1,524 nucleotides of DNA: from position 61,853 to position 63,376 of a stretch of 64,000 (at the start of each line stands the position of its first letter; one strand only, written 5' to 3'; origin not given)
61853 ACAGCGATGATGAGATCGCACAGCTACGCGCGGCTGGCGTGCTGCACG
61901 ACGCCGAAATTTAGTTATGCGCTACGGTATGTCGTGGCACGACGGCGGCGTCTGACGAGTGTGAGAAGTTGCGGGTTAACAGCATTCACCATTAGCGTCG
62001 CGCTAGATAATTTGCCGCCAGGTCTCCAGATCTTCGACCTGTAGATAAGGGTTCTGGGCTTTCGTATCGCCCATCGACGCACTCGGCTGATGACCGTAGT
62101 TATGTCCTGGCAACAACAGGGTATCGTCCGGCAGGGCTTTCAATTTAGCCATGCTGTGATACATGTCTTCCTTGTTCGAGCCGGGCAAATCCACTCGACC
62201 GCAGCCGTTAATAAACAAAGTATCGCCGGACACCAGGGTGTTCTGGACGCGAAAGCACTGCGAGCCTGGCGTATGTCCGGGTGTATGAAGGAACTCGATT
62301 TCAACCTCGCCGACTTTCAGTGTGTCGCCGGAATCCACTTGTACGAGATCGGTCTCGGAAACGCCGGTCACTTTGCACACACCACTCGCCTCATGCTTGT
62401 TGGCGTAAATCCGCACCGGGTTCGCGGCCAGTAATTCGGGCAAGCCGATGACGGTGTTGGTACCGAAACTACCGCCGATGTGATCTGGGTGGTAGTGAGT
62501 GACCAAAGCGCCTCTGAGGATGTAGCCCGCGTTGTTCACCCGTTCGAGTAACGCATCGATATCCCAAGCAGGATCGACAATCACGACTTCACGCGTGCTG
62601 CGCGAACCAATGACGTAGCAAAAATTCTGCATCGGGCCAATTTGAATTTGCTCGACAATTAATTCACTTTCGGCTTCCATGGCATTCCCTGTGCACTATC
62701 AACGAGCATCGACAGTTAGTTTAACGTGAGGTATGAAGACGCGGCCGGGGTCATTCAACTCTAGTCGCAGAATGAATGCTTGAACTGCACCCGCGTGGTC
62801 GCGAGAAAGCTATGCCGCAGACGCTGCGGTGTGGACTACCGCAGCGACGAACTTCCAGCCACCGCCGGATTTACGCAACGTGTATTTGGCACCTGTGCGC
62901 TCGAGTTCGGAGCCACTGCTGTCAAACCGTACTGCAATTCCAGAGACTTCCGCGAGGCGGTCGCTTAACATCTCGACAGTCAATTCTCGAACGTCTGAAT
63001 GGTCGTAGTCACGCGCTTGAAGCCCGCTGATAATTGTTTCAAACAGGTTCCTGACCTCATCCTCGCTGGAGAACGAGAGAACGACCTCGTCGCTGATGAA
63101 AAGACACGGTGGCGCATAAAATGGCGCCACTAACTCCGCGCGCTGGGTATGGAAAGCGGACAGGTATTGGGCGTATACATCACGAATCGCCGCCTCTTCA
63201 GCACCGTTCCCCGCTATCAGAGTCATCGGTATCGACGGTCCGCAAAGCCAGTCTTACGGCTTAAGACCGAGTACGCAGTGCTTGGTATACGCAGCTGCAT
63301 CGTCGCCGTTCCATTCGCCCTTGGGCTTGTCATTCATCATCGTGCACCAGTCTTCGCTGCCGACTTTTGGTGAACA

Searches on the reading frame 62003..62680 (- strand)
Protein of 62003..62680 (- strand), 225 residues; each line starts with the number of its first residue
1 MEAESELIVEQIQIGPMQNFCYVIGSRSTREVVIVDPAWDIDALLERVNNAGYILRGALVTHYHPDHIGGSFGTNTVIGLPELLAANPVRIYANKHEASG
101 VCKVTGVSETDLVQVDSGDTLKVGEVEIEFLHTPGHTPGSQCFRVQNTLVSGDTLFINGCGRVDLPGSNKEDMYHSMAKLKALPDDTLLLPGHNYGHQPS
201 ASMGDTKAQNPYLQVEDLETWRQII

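Call 3: search_protein_families(library=pfam, proteins=[window:62003-62680:-])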
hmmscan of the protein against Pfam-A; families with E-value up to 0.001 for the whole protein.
window:62003-62680:- (225 aa): 2 families
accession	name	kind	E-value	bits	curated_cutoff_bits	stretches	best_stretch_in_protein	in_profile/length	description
PF00753.33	Lactamase_B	-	5.2e-21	75.9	22.7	1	15-193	2-196/196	Metallo-beta-lactamase superfamily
PF12706.13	Lactamase_B_2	-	0.00019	21.6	27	1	33-145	3-120/200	Beta-lactamase superfamily domain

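Call 4: search_protein_families(library=ncbifam, proteins=[window:62003-62680:-])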
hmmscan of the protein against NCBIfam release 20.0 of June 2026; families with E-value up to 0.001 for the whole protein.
window:62003-62680:- (225 aa): 14 families
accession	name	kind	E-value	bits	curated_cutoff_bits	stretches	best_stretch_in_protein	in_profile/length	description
TIGR03413.1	GSH_gloB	equivalog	7.6e-32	110.6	200.8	1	18-211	9-182/248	hydroxyacylglutathione hydrolase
NF041804.1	MBL_fold_SolJ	exception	1.1e-29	103.3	350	1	12-221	11-206/224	solanimycin biosynthesis MBL-fold hydrolase SolJ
NF007597.0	PRK10241.1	equivalog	1.3e-23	83.6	421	1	18-196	11-168/251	hydroxyacylglutathione hydrolase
NF040641.1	bifunc_ST_SDO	equivalog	1.3e-18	67.2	625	1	22-217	157-371/423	bifunctional sulfur transferase/dioxygenase Blh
NF012229.1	bla_class_B_core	domain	1.5e-12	47.9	100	1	28-143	22-136/139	metallo-beta-lactamase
NF033105.1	bla_subclass_B3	equivalog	1.2e-08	34.6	240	1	59-193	66-213/257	subclass B3 metallo-beta-lactamase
NF053820.1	MBLfold_Strvi7410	exception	3.3e-06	26.7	525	0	29-71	32-81/343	Strvi_7410 family MBL fold metallo-hydrolase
NF045699.1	AHLLactAiiA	equivalog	1.8e-05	24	375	1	37-154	75-186/251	quorum-quenching N-acyl homoserine lactonase AiiA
TIGR04559.1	SoxH_rel_PQQ_2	hypoth_equivalog_domain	3.5e-05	23.4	280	1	12-215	24-232/283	quinoprotein relay system zinc metallohydrolase 2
TIGR04558.1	SoxH_rel_PQQ_1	hypoth_equivalog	6.6e-05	22.1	300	1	56-208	73-228/285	quinoprotein relay system zinc metallohydrolase 1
NF000469.2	CAR_gen_B3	exception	0.00018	20.6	500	1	57-186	115-248/311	CAR family subclass B3 metallo-beta-lactamase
NF000405.1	HARLDQ_not_B3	exception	0.00049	19.8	350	1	110-163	137-193/267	HARLDQ motif MBL-fold protein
NF000456.2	blaMSI-1_fam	exception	0.00051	19.4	550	0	55-189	87-237/289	MSI-1 family subclass B3 metallo-beta-lactamase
NF012140.0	blaBJP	exception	0.00095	18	600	0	114-220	155-271/294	BJP family subclass B3 metallo-beta-lactamase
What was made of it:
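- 62003..62680 (-): GloB-like metallo-beta-lactamase-fold hydrolase, 225 aa, convergent with CoAT2. This is the right flank, and its membership in the block is doubtful. PF00753, E=5e-21; TIGR03413 scores 110.6 bits, below the 200.8 cut-off (calls 3, 4).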

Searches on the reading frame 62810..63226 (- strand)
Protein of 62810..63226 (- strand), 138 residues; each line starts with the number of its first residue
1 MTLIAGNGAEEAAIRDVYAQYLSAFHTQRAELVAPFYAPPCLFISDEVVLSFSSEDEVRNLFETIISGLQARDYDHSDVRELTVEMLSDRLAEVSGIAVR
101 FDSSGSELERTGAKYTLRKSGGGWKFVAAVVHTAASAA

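Call 3: search_protein_families(library=pfam, proteins=[window:62810-63226:-])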
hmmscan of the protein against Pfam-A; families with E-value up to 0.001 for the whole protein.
window:62810-63226:- (138 aa): 3 families
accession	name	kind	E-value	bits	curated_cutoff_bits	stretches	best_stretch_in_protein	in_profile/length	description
PF20795.3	DUF6841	-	1.7e-16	61.3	27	1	18-132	7-127/129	NTF2-like protein (DUF6841)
PF14534.12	DUF4440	-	0.00015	22.6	25.2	1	14-125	1-106/107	Domain of unknown function (DUF4440)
PF13474.12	SnoaL_3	-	0.00055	20.7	22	1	14-127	1-112/121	SnoaL-like domain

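Call 4: search_protein_families(library=ncbifam, proteins=[window:62810-63226:-])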
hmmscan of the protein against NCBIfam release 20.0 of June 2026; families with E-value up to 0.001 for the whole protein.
window:62810-63226:- (138 aa): 1 family
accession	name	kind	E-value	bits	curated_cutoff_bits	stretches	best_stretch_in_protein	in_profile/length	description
TIGR02246.1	TIGR02246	subfamily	3.2e-05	23.9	33.95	1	10-126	2-118/128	SgcJ/EcaC family oxidoreductase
